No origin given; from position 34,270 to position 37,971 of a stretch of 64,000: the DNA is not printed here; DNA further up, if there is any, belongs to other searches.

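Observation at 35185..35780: Ice-binding-like (DUF3494) beta-helix domain embedded in a eukaryotic multi-EGF secreted protein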

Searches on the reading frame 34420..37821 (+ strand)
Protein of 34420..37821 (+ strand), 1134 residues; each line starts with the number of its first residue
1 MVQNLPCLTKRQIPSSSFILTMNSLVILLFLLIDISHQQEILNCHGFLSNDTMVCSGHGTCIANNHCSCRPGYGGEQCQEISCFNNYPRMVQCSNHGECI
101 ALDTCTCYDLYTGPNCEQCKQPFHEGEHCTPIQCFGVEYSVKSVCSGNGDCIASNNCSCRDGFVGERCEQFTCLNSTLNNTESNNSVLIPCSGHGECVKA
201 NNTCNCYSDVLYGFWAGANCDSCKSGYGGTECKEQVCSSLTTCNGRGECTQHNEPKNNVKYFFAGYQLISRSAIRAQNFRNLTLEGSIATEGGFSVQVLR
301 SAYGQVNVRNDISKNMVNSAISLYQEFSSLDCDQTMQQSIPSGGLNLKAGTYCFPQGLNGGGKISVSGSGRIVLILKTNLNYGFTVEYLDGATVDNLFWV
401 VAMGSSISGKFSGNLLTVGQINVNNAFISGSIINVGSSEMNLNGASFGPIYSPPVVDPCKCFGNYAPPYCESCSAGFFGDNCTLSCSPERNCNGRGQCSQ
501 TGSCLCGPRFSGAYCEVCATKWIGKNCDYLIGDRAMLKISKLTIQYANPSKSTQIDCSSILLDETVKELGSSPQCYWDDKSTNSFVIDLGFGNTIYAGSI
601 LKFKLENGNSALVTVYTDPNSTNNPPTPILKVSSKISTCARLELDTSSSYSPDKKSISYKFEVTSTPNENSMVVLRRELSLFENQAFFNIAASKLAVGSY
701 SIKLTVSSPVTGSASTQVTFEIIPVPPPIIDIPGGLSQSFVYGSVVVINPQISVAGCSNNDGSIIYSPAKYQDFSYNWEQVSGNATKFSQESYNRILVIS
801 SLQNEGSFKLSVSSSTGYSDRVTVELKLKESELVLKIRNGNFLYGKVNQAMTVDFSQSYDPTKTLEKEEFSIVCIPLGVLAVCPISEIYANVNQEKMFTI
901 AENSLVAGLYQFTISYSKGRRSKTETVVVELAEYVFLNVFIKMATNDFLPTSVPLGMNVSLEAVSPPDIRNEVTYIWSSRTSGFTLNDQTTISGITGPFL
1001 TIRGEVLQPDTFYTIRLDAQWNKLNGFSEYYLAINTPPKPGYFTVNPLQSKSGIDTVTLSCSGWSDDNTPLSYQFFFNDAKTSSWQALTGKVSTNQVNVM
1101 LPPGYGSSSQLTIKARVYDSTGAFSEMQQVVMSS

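Call 3: search_protein_families(library=pfam, proteins=[window:34420-37821:+], max_evalue=1)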
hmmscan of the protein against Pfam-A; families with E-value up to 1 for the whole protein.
window:34420-37821:+ (1134 aa): 10 families
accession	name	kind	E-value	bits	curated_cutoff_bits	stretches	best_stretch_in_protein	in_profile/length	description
PF02010.21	REJ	-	7.9e-49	166.9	25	2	807-1129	58-408/452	REJ domain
PF25024.1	EGF_TEN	-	2.1e-13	50.8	65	2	51-180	64-200/234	Teneurin EGF domain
PF07974.19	EGF_2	-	1.6e-10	41.6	22.1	4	142-168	5-32/32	EGF-like domain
PF23106.1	EGF_Teneurin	-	9.4e-10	38.8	24.3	4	91-118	3-29/30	Teneurin-like EGF domain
PF22352.2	K319L-like_PKD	-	9.5e-06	26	27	2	774-824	29-82/84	K319L-like, PKD domain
PF11999.13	Ice_binding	-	0.00023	21.3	28.7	1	318-430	68-191/208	Ice-binding-like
PF01414.25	DSL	-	0.00039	21.1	24.2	1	473-516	1-44/46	Delta serrate ligand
PF00053.31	EGF_laminin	-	0.0015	19.1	21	1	491-525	2-41/49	Laminin EGF domain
PF23861.1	Ribophorin_II_2nd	-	0.029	15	23.4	1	665-721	42-104/105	Ribophorin II second domain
PF18911.6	PKD_4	-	0.25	11.9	27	0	1054-1086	17-50/85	PKD domain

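Call 11: find_homologous_proteins(query=window:34420-37821:+, max_evalue=0.00001)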
Query window:34420-37821:+ (1134 aa): 59 proteins with E <= 0.00001 among 6406 candidates.
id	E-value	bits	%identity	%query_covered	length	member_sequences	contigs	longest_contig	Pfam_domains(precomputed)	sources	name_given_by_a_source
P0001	0.0e+0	2496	100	95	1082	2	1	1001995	PF07974.20,PF25024.1,PF23301.2,PF02010.22,PF23106.2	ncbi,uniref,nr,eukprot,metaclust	ncbi:predicted protein [Naegleria gruberi]|uniref:Predicted protein n=1 Tax=Naegleria gruberi TaxID=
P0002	6.3e-93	330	24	96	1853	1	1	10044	PF22352.3,PF07974.20,PF25024.1,PF23301.2,PF02010.22,PF18911.7,PF23106.2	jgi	jgi:hypothetical protein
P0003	2.1e-69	252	34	19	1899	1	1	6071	PF01457.23,PF07974.20,PF25024.1,PF00008.34,PF23301.2,PF02010.22,PF23106.2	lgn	-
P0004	1.7e-67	246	38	19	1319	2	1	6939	PF07974.20,PF25024.1,PF01436.28,PF23301.2,PF23106.2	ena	-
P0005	1.8e-64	236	24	58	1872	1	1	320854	PF07974.20,PF25024.1,PF23301.2,PF23106.2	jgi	jgi:Na+-transporting methylmalonyl-CoA/oxaloacetate decarboxylase gamma subunit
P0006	2.9e-64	235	33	19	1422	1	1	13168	PF07974.20,PF25024.1,PF23301.2,PF23106.2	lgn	-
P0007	4.6e-64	235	34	19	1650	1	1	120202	PF07974.20,PF25024.1,PF23301.2,PF23106.2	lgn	-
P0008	3.9e-57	212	31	22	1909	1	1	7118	PF07495.20,PF22352.3,PF12661.14,PF13540.13,PF07974.20,PF25024.1,PF00008.34,PF23301.2,PF21795.4,PF02010.22,PF23106.2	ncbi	-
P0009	1.3e-56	210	29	21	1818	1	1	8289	PF07974.20,PF25024.1,PF00008.34,PF23301.2,PF21795.4,PF02010.22,PF23106.2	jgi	jgi:hypothetical protein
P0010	2.1e-56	209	34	19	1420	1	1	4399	PF07974.20,PF25024.1,PF23301.2,PF23106.2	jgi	-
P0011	2.0e-55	206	34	19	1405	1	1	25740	PF07974.20,PF25024.1,PF23301.2,PF23106.2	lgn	-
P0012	2.6e-55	206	33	19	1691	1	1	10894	PF00615.25,PF07974.20,PF25024.1,PF23301.2,PF23106.2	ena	-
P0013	7.4e-52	194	33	18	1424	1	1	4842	PF21700.4,PF07974.20,PF25024.1,PF23301.2,PF23106.2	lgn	-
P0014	1.8e-51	193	37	19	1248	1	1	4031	PF00415.25,PF13540.13,PF07974.20,PF25024.1,PF23301.2,PF23106.2,PF25390.2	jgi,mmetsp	mmetsp:Transcript_1891/g.2718 ORF Transcript_1891/g.2718 Transcript_1891/m.2718 type:complete len:12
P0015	4.4e-50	188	31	20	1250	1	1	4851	PF21700.4,PF07974.20,PF25024.1,PF23301.2,PF21795.4,PF23106.2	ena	-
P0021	1.7e-47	180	34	19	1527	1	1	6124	PF22352.3,PF21700.4,PF07974.20,PF25024.1,PF00008.34,PF23301.2,PF21795.4,PF02010.22,PF23106.2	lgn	-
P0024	7.2e-42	161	26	62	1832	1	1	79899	PF07974.20,PF25024.1,PF02010.22,PF23106.2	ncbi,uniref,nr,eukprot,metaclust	ncbi:predicted protein [Naegleria gruberi]|uniref:Predicted protein n=1 Tax=Naegleria gruberi TaxID=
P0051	2.5e-8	50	44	7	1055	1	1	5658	PF11999.14,PF07974.20,PF23301.2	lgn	-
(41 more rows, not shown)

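Call 13: search_protein_families(library=pfam, proteins=[P0024, P0051, P0002, P0005], max_evalue=0.1)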
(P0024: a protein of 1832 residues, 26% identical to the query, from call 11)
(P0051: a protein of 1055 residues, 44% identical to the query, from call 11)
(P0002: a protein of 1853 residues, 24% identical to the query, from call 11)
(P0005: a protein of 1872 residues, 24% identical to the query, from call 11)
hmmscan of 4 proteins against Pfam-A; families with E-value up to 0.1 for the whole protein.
P0024 (1832 aa): 6 families
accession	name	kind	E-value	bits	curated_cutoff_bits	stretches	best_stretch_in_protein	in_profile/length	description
PF02010.21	REJ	-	3e-18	66.1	25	1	986-1344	40-429/452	REJ domain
PF25024.1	EGF_TEN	-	1.3e-17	64.6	65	3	254-357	3-94/234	Teneurin EGF domain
PF07974.19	EGF_2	-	1.4e-10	41.7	22.1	3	289-314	5-32/32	EGF-like domain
PF23106.1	EGF_Teneurin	-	3.6e-06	27.4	24.3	2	292-316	5-29/30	Teneurin-like EGF domain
PF11999.13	Ice_binding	-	0.0023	18.1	28.7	1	121-211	101-200/208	Ice-binding-like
PF25101.1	Spectrin_7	-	0.061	14.1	27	0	1335-1378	26-69/99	Animal spectrin repeats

P0051 (1055 aa): 4 families
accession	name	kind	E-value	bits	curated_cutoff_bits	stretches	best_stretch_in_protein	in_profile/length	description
PF11999.13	Ice_binding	-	2.8e-19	70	28.7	1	95-269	27-204/208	Ice-binding-like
PF07974.19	EGF_2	-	1.4e-05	25.8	22.1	3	356-382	5-32/32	EGF-like domain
PF23106.1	EGF_Teneurin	-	0.0075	16.8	24.3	3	49-73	5-28/30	Teneurin-like EGF domain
PF06305.16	LapA_dom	-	0.072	13.4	28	0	1004-1047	17-55/64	Lipopolysaccharide assembly protein A domain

P0002 (1853 aa): 14 families
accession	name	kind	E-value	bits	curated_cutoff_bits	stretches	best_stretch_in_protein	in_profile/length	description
PF07974.19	EGF_2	-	1.6e-48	163.1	22.1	13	561-589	4-32/32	EGF-like domain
PF25024.1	EGF_TEN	-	3.4e-48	164.7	65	6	288-513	3-195/234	Teneurin EGF domain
PF23106.1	EGF_Teneurin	-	5e-46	154.9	24.3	12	681-706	5-29/30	Teneurin-like EGF domain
PF02010.21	REJ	-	2.5e-35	122.4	25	2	1080-1461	8-432/452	REJ domain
PF22352.2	K319L-like_PKD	-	2.7e-06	27.7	27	1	969-1044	14-84/84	K319L-like, PKD domain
PF18911.6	PKD_4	-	3.9e-05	24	27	1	951-994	2-45/85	PKD domain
PF21700.4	EGF_DL_JAG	-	0.0011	19.4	27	1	569-589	2-22/26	Delta-like/Jagged, EGF-like domain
PF23301.1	EGF_PEAR1L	-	0.0011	19.4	37.5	2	120-152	15-47/49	Platelet endothelial aggregation receptor 1-like, EGF domain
PF21795.3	JAG1-like_EGF2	-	0.0019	18.7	27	3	569-589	2-22/25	Protein jagged-1-like, atypical EGF2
PF08558.16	TRF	-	0.011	15.8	25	1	1479-1606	11-134/239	Telomere repeat binding factor (TRF)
PF00008.33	EGF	-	0.016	15.9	21.5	4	677-702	5-31/32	EGF-like domain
PF00801.26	PKD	-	0.028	14.8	23.5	0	1382-1431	29-73/80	PKD domain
PF07495.19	Y_Y_Y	-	0.042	14.2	26.6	0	1410-1441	33-64/65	Y_Y_Y domain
PF04478.17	Mid2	-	0.051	13.8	23.2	0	1792-1823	42-73/150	Mid2 like cell wall stress sensor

P0005 (1872 aa): 5 families
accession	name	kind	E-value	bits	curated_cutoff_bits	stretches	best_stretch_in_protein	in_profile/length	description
PF25024.1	EGF_TEN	-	2e-37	129.5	65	5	229-371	5-126/234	Teneurin EGF domain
PF07974.19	EGF_2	-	2.4e-34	117.8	22.1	9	261-289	3-32/32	EGF-like domain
PF23106.1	EGF_Teneurin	-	3.9e-27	94.4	24.3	9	265-291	4-29/30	Teneurin-like EGF domain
PF21795.3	JAG1-like_EGF2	-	0.0063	17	27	2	547-567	2-22/25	Protein jagged-1-like, atypical EGF2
PF00008.33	EGF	-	0.014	16.1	21.5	3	262-287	3-31/32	EGF-like domain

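Call 38: find_encoding_contigs(protein=P0051, flank=5000, max_places=3)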
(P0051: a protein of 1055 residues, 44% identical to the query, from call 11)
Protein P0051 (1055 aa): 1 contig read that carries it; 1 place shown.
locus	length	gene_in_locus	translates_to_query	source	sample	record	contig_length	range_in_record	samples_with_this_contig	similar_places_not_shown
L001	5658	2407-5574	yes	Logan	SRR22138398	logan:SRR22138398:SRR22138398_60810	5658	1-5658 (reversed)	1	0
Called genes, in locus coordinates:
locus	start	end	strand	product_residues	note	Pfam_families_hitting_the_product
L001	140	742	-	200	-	-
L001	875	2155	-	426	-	-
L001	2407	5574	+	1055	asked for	PF07974:EGF_2 (faint), PF23301:EGF_PEAR1L (faint), PF11999:Ice_binding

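Call 61: search_protein_families(library=ncbifam, proteins=[P0086, P0051], max_evalue=1)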
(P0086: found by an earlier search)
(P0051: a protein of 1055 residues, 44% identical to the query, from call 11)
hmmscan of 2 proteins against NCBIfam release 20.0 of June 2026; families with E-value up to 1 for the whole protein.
P0086 (685 aa): 2 families
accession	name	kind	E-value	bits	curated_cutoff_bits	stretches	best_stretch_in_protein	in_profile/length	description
NF009941.0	PRK13404.1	subfamily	0.028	13.1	647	1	522-569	221-268/478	dihydropyrimidinase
TIGR02033.1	D-hydantoinase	equivalog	0.14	11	393.25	1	523-570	219-266/454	dihydropyrimidinase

P0051 (1055 aa): 0 families
